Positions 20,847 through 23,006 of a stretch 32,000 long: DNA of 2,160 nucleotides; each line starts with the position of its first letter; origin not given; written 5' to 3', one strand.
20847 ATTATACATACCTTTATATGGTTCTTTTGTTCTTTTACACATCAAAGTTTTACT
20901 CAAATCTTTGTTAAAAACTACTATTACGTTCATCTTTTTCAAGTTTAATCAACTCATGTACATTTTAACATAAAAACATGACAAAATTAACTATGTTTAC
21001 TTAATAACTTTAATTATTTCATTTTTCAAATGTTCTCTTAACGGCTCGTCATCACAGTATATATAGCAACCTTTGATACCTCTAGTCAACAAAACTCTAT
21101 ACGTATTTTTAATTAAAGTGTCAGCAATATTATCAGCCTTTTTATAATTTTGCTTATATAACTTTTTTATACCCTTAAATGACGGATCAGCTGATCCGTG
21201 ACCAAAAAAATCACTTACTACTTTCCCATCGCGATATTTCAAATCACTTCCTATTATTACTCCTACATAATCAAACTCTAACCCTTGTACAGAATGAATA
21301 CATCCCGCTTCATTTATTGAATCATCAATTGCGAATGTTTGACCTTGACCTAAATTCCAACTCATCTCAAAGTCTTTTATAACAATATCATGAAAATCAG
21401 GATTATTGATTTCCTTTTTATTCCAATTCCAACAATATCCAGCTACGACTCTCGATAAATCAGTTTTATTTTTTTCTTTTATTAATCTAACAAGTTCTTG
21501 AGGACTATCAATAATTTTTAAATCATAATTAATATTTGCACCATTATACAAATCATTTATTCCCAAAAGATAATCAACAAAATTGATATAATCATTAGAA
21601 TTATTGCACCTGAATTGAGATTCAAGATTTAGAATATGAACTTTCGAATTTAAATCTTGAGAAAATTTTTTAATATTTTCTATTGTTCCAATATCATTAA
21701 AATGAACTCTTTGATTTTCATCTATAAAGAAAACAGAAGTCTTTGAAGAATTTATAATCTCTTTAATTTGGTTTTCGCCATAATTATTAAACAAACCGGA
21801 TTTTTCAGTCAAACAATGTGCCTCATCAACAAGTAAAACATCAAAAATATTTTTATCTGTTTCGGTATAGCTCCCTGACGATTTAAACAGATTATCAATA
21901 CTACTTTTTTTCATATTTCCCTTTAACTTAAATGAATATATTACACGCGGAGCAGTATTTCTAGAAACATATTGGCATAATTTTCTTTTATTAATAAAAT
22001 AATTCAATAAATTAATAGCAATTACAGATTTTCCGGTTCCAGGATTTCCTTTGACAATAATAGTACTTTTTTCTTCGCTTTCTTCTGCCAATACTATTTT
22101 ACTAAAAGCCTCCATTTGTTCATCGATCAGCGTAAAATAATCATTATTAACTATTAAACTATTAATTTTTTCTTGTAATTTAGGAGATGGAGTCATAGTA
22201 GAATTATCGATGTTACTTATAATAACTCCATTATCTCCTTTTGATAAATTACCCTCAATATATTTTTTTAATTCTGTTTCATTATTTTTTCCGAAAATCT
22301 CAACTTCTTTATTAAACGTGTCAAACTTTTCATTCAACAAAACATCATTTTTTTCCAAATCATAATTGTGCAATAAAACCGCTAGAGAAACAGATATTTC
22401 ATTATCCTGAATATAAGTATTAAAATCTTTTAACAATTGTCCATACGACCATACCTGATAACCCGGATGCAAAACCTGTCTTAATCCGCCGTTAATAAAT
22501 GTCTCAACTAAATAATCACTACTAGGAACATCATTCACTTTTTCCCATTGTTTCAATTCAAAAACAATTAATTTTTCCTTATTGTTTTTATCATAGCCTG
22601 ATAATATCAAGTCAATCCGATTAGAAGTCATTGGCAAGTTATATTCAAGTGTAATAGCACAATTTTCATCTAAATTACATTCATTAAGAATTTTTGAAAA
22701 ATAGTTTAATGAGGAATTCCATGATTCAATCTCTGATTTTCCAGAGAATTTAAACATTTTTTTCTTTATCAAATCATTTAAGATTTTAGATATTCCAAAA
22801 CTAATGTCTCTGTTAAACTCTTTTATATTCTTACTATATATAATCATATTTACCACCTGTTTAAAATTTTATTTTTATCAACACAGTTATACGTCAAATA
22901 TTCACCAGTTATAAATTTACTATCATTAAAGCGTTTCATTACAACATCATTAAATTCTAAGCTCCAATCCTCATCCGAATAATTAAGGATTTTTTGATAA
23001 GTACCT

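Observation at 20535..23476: Candidate anti-phage module: PD-(D/E)xK-like + DUF2075 P-loop/UvrD_C-like enzyme with a Nudix hydrolase partner and a decayed SAM-MTase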

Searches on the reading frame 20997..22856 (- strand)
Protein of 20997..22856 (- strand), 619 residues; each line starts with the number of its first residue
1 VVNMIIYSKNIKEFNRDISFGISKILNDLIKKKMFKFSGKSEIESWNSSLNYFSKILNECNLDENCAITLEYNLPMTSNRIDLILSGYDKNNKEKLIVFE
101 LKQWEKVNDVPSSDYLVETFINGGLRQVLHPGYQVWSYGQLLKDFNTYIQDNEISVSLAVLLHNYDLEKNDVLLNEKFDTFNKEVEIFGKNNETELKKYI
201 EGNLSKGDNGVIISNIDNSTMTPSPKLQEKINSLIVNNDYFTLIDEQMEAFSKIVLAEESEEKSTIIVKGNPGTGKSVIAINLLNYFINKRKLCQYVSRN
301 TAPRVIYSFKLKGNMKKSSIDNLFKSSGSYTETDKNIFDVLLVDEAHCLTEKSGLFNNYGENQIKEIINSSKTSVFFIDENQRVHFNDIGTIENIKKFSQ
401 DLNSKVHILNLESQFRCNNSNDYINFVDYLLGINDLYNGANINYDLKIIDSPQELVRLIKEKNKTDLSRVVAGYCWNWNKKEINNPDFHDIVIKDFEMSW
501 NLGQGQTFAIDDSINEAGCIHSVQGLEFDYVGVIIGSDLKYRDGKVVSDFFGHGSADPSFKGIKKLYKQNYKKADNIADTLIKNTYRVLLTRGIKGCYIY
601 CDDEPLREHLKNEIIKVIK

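Call 3: search_protein_families(library=pfam, proteins=[window:20997-22856:-], max_evalue=0.01)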
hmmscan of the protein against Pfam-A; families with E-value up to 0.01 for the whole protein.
window:20997-22856:- (619 aa): 8 families
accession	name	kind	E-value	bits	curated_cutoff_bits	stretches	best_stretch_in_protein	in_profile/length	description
PF09848.15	SLFN-g3_helicase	-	1.7e-93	314.2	24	1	263-603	1-354/354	Schlafen group 3, DNA/RNA helicase domain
PF04851.21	ResIII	-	3.3e-06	27.5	22.5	1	242-398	3-149/164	Type III restriction enzyme, res subunit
PF20720.3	nSTAND3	-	1.1e-05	25.7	27.2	1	258-296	12-50/155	Novel STAND NTPase 3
PF24883.2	NPHP3_N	-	8.8e-05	23.2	24.8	1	259-326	18-74/164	Nephrocystin 3, N-terminal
PF13401.12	AAA_22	-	0.00012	22.8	27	1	262-400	4-109/130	AAA domain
PF07088.17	GvpD_P-loop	-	0.0013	19.1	24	1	263-325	10-73/189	GvpD gas vesicle protein, P-loop domain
PF00004.35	AAA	-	0.0027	18.6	21.2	0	267-373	2-97/131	ATPase family associated with various cellular activities (AAA)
PF05970.20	PIF1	-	0.0094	16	25.9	0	243-292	2-51/223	PIF1-like helicase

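Call 4: search_protein_families(library=padloc, proteins=[window:20997-22856:-], max_evalue=0.01)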
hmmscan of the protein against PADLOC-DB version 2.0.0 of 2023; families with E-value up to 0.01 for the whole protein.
window:20997-22856:- (619 aa): 3 families
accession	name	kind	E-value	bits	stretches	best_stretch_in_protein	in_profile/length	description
PDLC05014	PDC-S41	-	5.1e-18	62.7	2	5-287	4-259/657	-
PDLC04140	mad8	-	0.0029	15.2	1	261-365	25-91/314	mads_8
PDLC00814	Cyclase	-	0.0036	14.7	1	90-151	170-231/295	oligonucleotide-cyclase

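Call 5: search_protein_families(library=ncbifam, proteins=[window:20997-22856:-], max_evalue=0.01)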
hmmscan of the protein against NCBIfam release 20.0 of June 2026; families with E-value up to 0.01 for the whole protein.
window:20997-22856:- (619 aa): 2 families
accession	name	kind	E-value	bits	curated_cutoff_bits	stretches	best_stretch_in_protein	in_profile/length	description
NF006320.0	PRK08533.1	equivalog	0.0024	17.5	215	0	264-301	25-62/230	flagellar accessory protein FlaH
TIGR02928.1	TIGR02928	subfamily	0.004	16.1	181.3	0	245-290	21-67/366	orc1/cdc6 family replication initiation protein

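Call 6: search_solved_structures(query=window:20997-22856:-, max_evalue=0.01, show_alignments=2)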
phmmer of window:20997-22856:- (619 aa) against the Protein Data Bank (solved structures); distinct sequences matched with E-value up to 0.01: 0.

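Call 9: find_homologous_proteins(query=window:20997-22847:-, max_evalue=0.00001)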
Query window:20997-22847:- (616 aa): 7650 proteins with E <= 0.00001 among 8000 candidates; the best 120 are listed.
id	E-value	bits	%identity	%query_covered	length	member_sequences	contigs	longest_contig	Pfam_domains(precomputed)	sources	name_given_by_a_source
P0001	0.0e+0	1359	99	100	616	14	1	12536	PF09848.16,PF04851.22,PF20720.4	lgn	-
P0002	0.0e+0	1192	85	100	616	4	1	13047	PF13401.13,PF09848.16,PF04851.22,PF20720.4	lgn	-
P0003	0.0e+0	1173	84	100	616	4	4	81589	PF24883.3,PF09848.16,PF04851.22,PF20720.4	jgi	-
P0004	4.3e-277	939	68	100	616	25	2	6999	PF09848.16,PF04851.22,PF20720.4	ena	-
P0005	2.8e-268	909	66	100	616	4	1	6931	PF09848.16,PF04851.22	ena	-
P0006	1.0e-260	884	63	100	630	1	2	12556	PF13401.13,PF09848.16,PF04851.22,PF20720.4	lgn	-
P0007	1.5e-260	884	63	100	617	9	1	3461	PF09848.16,PF04851.22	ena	-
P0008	4.4e-257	873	63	100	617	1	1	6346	PF09848.16,PF04851.22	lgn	-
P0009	3.9e-256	869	62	100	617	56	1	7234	PF09848.16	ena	-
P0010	7.6e-246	835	60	99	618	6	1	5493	PF09848.16,PF04851.22,PF20720.4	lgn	-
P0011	1.2e-243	828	61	100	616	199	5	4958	PF09848.16,PF04851.22,PF20720.4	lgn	-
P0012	2.0e-243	827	62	99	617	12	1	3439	PF07088.17,PF24883.3,PF13401.13,PF09848.16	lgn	-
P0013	4.9e-243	826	61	99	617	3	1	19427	PF07088.17,PF24883.3,PF13401.13,PF09848.16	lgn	-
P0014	7.1e-243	826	61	99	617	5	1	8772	PF09848.16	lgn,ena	-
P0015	2.3e-242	824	61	100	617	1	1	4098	PF07088.17,PF24883.3,PF13401.13,PF09848.16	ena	-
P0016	4.0e-242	823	62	99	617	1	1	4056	PF07088.17,PF24883.3,PF13401.13,PF09848.16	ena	-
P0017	4.4e-242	823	61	99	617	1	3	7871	PF13401.13,PF09848.16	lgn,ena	-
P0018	9.4e-242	822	61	99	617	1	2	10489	PF13401.13,PF09848.16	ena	-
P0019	1.3e-241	821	61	100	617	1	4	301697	PF13401.13,PF09848.16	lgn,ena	-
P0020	3.8e-241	820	61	99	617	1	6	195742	PF13401.13,PF09848.16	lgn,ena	-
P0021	3.9e-241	820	61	100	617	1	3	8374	PF24883.3,PF09848.16,PF04851.22,PF20720.4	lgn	-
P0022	4.6e-241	820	61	99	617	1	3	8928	PF13401.13,PF09848.16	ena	-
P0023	9.3e-241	819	61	99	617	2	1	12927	PF24883.3,PF09848.16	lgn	-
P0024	4.9e-240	816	61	99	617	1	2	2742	PF07088.17,PF24883.3,PF13401.13,PF09848.16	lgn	-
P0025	5.7e-240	816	61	99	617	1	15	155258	PF07088.17,PF24883.3,PF13401.13,PF09848.16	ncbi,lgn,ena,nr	ncbi:MAG: DUF2075 domain-containing protein [Bacilli bacterium]|nr:DUF2075 domain-containing protein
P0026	9.8e-240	815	61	99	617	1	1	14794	PF24883.3,PF13401.13,PF09848.16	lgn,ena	-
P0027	1.2e-239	815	61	99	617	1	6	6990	PF07088.17,PF24883.3,PF13401.13,PF09848.16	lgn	-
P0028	4.0e-238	810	61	100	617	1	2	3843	PF24883.3,PF09848.16,PF04851.22,PF20720.4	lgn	-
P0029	2.0e-237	808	60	100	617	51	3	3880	PF09848.16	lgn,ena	-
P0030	2.8e-234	797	60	99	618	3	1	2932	PF09848.16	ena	-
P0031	2.7e-233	794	60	100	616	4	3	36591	PF06745.20,PF13401.13,PF09848.16,PF20720.4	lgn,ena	-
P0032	4.9e-233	793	60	99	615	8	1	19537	PF09848.16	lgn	-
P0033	1.6e-232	791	100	60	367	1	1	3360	PF09848.16,PF04851.22,PF20720.4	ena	-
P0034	7.2e-232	789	59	100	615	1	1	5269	PF09848.16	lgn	-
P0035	2.6e-231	787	75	75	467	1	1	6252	PF13401.13,PF09848.16,PF04851.22,PF20720.4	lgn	-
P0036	3.8e-230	784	60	99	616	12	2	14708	PF06745.20,PF13401.13,PF09848.16,PF20720.4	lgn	-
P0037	6.4e-228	776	59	99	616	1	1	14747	PF13401.13,PF09848.16,PF04851.22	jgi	-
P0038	8.8e-228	776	59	99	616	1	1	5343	PF13401.13,PF09848.16,PF04851.22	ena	-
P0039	1.0e-227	776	59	99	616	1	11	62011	PF13401.13,PF09848.16,PF04851.22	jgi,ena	-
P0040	1.2e-227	775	59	99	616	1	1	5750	PF13401.13,PF09848.16,PF04851.22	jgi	-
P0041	1.5e-227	775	59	99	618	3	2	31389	PF13401.13,PF09848.16,PF04851.22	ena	-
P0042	1.8e-227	775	59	99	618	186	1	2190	PF13401.13,PF09848.16,PF04851.22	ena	-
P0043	4.1e-227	774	59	99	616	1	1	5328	PF13401.13,PF09848.16,PF04851.22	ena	-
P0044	4.6e-227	773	59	99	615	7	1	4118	PF09848.16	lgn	-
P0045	7.7e-227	773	59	99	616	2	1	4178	PF13604.13,PF13401.13,PF09848.16,PF04851.22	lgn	-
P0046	1.0e-226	772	59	99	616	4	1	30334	PF13401.13,PF09848.16,PF04851.22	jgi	-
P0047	1.8e-226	771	59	99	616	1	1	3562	PF13401.13,PF09848.16,PF04851.22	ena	-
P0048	3.5e-226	770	59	99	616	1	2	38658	PF13401.13,PF09848.16,PF04851.22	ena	-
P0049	5.8e-226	770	59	99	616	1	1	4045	PF09848.16,PF04851.22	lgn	-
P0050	5.9e-226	770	56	99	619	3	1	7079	PF09848.16,PF04851.22,PF20720.4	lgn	-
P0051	1.2e-225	769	59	99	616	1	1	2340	PF13401.13,PF09848.16,PF04851.22,PF20720.4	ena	-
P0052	4.3e-225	767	56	99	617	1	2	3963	PF13604.13,PF24883.3,PF13401.13,PF09848.16,PF04851.22,PF20720.4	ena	-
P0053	1.1e-224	765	59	99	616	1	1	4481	PF09848.16,PF04851.22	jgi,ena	-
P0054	1.8e-224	765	59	99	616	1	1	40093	PF09848.16,PF04851.22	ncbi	-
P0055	2.1e-224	765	59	99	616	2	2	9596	PF09848.16,PF04851.22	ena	-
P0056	2.3e-224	764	58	99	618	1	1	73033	PF09848.16,PF04851.22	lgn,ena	-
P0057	4.4e-224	764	59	99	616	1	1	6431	PF09848.16,PF04851.22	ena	-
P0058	7.4e-224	763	59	99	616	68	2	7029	PF09848.16,PF04851.22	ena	-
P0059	8.4e-224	763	59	99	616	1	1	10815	PF09848.16,PF04851.22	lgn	-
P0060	1.4e-223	762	59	99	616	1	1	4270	PF09848.16,PF04851.22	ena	-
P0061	1.6e-223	762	58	100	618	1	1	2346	PF13401.13,PF09848.16,PF04851.22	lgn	-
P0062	1.7e-223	762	57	99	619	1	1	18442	PF13401.13,PF09848.16,PF04851.22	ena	-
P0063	1.8e-223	762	59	99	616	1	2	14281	PF09848.16,PF04851.22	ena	-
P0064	1.8e-223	761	58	99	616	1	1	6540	PF13401.13,PF09848.16,PF04851.22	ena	-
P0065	1.9e-223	761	57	99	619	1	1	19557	PF13401.13,PF09848.16,PF04851.22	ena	-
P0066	2.0e-222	758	59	99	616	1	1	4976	PF09848.16,PF04851.22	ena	-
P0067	2.6e-222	758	58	99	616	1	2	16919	PF09848.16,PF04851.22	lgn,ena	-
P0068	2.8e-222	758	59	99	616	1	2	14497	PF09848.16,PF04851.22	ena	-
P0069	7.3e-222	756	59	96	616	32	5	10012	PF09848.16,PF04851.22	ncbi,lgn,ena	-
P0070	1.1e-221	756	58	99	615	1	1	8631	PF09848.16,PF04851.22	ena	-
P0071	2.2e-221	755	57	99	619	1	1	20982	PF13401.13,PF09848.16,PF04851.22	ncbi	-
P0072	3.5e-221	754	58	99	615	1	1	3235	PF09848.16,PF04851.22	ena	-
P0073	7.2e-221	753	58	99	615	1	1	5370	PF09848.16,PF04851.22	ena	-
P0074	1.2e-220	752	58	99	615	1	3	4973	PF09848.16,PF04851.22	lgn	-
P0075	1.3e-220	752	58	99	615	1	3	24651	PF09848.16,PF04851.22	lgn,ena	-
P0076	2.0e-220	751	56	99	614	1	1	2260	PF09848.16,PF04851.22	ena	-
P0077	2.3e-220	751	58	99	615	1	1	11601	PF09848.16,PF04851.22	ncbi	-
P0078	3.7e-220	751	58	99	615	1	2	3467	PF09848.16,PF04851.22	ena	-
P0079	1.2e-219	749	56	99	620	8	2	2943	PF09848.16,PF04851.22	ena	-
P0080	1.4e-219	749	58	99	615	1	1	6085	PF09848.16,PF04851.22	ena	-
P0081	2.0e-219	748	58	99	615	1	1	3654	PF09848.16,PF04851.22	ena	-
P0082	1.0e-218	746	56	99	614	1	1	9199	PF09848.16,PF04851.22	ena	-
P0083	1.1e-217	742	56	99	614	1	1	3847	PF24883.3,PF09848.16,PF04851.22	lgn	-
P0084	1.4e-217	742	56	100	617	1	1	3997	PF09848.16,PF04851.22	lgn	-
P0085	2.9e-217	741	56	99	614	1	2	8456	PF09848.16,PF04851.22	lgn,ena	-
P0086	4.9e-217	740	57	99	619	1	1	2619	PF09848.16,PF04851.22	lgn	-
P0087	6.5e-217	740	60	91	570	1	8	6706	PF24883.3,PF09848.16,PF20720.4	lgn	-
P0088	1.0e-216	739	57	99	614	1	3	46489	PF09848.16,PF04851.22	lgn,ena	-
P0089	2.5e-216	738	55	99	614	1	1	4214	PF09848.16,PF04851.22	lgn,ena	-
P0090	2.8e-216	738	56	100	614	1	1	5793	PF09848.16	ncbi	-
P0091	5.4e-216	737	58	97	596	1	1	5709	PF09848.16,PF04851.22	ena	-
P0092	6.5e-216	737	56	99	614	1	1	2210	PF24883.3,PF09848.16,PF04851.22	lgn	-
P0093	7.4e-216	736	56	99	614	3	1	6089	PF09848.16,PF04851.22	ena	-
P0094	1.4e-215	735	56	99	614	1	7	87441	PF09848.16,PF04851.22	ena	-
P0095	1.6e-215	735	57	100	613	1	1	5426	PF09848.16,PF04851.22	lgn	-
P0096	2.3e-215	735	56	99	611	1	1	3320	PF09848.16,PF04851.22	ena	-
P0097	2.5e-215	735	56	99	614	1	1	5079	PF09848.16,PF04851.22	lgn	-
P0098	2.6e-215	735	61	91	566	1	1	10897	PF09848.16,PF04851.22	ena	-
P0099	2.7e-215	734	56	99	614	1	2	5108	PF09848.16,PF04851.22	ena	-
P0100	3.5e-215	734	55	99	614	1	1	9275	PF09848.16,PF04851.22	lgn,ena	-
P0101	4.2e-215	734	56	99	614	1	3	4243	PF09848.16,PF04851.22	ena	-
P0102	4.8e-215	734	56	99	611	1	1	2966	PF09848.16,PF04851.22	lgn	-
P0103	5.6e-215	733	55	100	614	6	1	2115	PF09848.16,PF04851.22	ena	-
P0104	6.7e-215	733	56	100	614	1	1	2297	PF09848.16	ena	-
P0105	1.2e-214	732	56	99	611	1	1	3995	PF09848.16,PF04851.22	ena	-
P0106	1.2e-214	732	56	100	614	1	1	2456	PF09848.16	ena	-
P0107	1.4e-214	732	56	99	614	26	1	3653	PF09848.16,PF04851.22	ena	-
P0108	2.2e-214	731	56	99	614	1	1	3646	PF09848.16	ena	-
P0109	5.2e-214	730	56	99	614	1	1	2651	PF09848.16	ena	-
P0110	5.3e-214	730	56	99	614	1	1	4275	PF09848.16,PF04851.22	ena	-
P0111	7.1e-214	730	56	99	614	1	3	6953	PF09848.16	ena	-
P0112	9.1e-214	729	56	99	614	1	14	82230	PF09848.16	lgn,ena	-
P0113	9.1e-214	729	56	99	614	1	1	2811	PF09848.16,PF04851.22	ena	-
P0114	1.5e-213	729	56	99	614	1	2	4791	PF09848.16,PF04851.22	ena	-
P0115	2.1e-213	728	56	99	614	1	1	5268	PF09848.16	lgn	-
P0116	2.5e-213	728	57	99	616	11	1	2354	PF13401.13,PF09848.16,PF04851.22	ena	-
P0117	5.8e-213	727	56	99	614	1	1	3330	PF09848.16,PF04851.22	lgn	-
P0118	5.9e-213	727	56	99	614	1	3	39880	PF09848.16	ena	-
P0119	9.0e-213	726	56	99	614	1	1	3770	PF09848.16,PF04851.22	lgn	-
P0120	3.7e-212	724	56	99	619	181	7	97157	PF09848.16,PF04851.22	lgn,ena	-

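Call 11: find_related_loci(query=A1, collection=genome_contigs, flank=6000)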
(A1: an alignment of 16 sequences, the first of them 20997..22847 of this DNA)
Query A1 (616 aa) in genome_contigs; peptide patterns used: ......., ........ (x = any residue, [..] = any of these).
600 stretches matched a pattern (row limit reached: there are more); 570 encode a relative of the query (tblastn E <= 1e-3); the best 80 are kept; 80 distinct loci.
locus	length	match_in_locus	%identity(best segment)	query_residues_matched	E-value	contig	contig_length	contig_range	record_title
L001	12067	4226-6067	66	1-614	0e+0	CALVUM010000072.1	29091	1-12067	MAG: uncultured Bacilli bacterium isolate E14__bin37 genome assembly, contig: E14__k127_4169086, whole genome shotgun se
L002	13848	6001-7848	63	1-616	0e+0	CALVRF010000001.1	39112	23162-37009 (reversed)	MAG: uncultured Bacilli bacterium isolate BRZ_GA__bin21 genome assembly, contig: BRZ_GA__NODE_1608_length_39112_cov_7.01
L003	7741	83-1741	68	62-614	0e+0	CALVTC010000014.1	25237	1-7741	MAG: uncultured Bacilli bacterium isolate BRZ_GN__bin17 genome assembly, contig: BRZ_GN__NODE_1792_length_25237_cov_8.46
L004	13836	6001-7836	59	1-611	0e+0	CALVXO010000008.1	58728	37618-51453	MAG: uncultured Bacilli bacterium isolate BRZ_PD__bin30 genome assembly, contig: BRZ_PD__NODE_630_length_58728_cov_13.57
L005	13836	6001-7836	59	1-611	0e+0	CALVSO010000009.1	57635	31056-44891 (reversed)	MAG: uncultured Bacilli bacterium isolate BRZ_CH__bin62 genome assembly, contig: BRZ_CH__NODE_826_length_57635_cov_25.27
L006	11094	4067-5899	58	1-611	0e+0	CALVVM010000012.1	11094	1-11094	MAG: uncultured Bacilli bacterium isolate E08__bin130 genome assembly, contig: E08__k127_947769, whole genome shotgun se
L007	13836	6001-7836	59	1-611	0e+0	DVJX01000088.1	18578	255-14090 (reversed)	MAG TPA_asm: Candidatus Faecisoma merdavium isolate 6595 CHK47__C251220_L18578_ERR2241733, whole genome shotgun sequence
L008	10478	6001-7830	56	1-611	0e+0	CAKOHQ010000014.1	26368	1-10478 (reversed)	MAG: uncultured Bacilli bacterium isolate REFINED_METABAT215_TOP10_CONTIGS_1500_ASSEMBLY_K77_MERGED__Hadza_MoBio_hadza-E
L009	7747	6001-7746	57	1-581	0e+0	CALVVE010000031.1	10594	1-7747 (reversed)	MAG: uncultured Bacilli bacterium isolate BRZ_AK__bin93 genome assembly, contig: BRZ_AK__NODE_8040_length_10594_cov_4.74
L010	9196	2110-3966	48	1-611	0e+0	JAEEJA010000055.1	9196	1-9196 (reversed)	MAG: Lachnospiraceae bacterium isolate Tb.RUG.159 k141_7398375_flag=1_multi=11.9028_len=9196, whole genome shotgun seque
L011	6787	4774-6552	50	27-611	0e+0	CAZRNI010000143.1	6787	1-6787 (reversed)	MAG TPA_asm: uncultured Eubacterium sp. isolate SRP278969_co1_437 genome assembly, contig: NODE_17875_length_6787_cov_5.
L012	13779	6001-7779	50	27-611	0e+0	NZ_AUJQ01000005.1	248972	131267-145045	Pseudobutyrivibrio ruminis AD2017 G611DRAFT_scaffold00004.4_C, whole genome shotgun sequence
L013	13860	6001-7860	49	1-611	0e+0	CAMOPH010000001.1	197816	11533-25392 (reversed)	MAG: uncultured Lachnospiraceae bacterium isolate SRR873604_bin.17_metaWRAP_v1.3_MAG genome assembly, contig: NODE_41_le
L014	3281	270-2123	48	1-608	0e+0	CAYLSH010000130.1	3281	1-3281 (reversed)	MAG TPA_asm: uncultured Lachnospiraceae bacterium isolate SRP350583_co2_362 genome assembly, contig: NODE_42996_length_3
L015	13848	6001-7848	49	1-608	0e+0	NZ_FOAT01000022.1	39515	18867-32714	Ruminococcus albus strain KH2T6, whole genome shotgun sequence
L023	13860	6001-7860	46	1-611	0e+0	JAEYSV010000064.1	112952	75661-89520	MAG: Bacillota bacterium isolate OH_CBlB_10 k127_2532019, whole genome shotgun sequence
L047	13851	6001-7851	47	1-607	0e+0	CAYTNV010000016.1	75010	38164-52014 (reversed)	MAG TPA_asm: uncultured Blautia sp. isolate SRP222994_co1_531 genome assembly, contig: NODE_448_length_75010_cov_57.0517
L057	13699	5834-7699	46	1-609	0e+0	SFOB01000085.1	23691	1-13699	MAG: Treponema sp. isolate W3P1.029 Contig1536, whole genome shotgun sequence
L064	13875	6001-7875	47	1-616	0e+0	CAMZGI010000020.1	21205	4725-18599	MAG TPA_asm: uncultured Fibrobacter sp. isolate SRR10912533_bin.48_metaWRAP_v1.3_MAG genome assembly, contig: ERZ1421001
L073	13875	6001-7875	45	1-614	4e-178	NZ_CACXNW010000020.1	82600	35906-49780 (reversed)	MAG: uncultured Methanobrevibacter sp. isolate RUG11428, whole genome shotgun sequence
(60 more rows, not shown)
